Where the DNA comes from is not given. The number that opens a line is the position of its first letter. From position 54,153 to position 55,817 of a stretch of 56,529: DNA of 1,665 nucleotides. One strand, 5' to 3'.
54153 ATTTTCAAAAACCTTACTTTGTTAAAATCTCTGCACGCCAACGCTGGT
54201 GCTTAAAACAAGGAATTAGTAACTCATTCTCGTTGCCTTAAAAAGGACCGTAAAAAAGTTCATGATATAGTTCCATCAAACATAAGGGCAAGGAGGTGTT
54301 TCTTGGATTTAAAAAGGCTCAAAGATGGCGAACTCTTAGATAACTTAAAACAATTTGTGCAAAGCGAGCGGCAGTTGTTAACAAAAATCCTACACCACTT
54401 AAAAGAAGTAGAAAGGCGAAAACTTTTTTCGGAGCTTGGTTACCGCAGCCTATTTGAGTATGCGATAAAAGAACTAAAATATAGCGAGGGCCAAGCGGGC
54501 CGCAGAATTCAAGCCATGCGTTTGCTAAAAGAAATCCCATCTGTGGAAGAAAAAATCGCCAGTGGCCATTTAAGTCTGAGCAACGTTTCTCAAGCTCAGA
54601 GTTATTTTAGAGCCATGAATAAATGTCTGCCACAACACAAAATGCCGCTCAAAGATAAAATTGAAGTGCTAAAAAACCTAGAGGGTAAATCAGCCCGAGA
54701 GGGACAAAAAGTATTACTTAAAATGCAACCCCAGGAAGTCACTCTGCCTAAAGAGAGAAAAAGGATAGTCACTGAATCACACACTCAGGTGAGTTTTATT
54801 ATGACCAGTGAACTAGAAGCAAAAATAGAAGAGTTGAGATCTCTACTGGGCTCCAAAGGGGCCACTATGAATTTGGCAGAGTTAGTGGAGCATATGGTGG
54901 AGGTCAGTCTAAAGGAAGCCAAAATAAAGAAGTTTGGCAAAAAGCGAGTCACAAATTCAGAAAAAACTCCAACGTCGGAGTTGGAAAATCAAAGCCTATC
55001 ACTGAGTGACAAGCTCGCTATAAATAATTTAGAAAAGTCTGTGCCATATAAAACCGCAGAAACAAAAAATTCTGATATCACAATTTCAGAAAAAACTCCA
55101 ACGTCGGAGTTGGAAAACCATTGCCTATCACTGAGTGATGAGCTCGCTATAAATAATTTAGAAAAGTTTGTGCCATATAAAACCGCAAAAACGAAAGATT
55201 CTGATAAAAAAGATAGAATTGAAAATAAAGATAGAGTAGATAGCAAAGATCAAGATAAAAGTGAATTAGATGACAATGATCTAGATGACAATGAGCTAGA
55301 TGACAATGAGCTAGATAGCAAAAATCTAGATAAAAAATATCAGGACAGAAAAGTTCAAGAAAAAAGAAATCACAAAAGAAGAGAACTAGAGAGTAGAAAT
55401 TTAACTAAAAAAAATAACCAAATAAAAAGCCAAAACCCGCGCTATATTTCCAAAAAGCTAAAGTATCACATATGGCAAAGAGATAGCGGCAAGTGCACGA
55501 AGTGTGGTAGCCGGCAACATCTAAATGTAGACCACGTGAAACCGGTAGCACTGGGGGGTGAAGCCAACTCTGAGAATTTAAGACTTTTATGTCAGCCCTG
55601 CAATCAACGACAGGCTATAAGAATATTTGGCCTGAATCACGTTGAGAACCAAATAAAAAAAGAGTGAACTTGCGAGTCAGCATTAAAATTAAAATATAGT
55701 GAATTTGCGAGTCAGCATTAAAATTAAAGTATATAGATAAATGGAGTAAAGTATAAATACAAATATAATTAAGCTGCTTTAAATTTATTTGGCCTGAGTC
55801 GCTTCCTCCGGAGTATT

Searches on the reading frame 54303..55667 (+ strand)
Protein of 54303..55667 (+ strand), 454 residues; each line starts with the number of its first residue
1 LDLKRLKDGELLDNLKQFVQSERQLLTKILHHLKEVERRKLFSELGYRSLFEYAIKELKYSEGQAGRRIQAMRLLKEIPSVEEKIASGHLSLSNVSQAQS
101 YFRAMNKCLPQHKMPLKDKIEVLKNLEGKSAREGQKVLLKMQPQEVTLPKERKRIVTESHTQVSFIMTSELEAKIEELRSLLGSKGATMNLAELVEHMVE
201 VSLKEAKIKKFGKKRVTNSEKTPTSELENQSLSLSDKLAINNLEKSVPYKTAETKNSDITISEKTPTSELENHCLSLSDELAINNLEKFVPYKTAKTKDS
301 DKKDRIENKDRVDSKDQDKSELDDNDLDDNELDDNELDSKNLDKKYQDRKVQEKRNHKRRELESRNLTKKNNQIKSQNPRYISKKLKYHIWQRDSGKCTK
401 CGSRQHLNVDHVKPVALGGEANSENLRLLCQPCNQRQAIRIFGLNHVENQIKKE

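Call 51: search_protein_families(library=pfam, proteins=[window:54303-55667:+], max_evalue=0.00001)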
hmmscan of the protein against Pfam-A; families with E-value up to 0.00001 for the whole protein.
window:54303-55667:+ (454 aa): 2 families
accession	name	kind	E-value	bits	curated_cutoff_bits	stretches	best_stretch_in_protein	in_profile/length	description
PF01844.29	HNH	-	3e-10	40.5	21.4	1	398-436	1-43/47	HNH endonuclease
PF14279.12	HNH_5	-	5.8e-08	33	27.5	1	398-436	1-42/56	HNH endonuclease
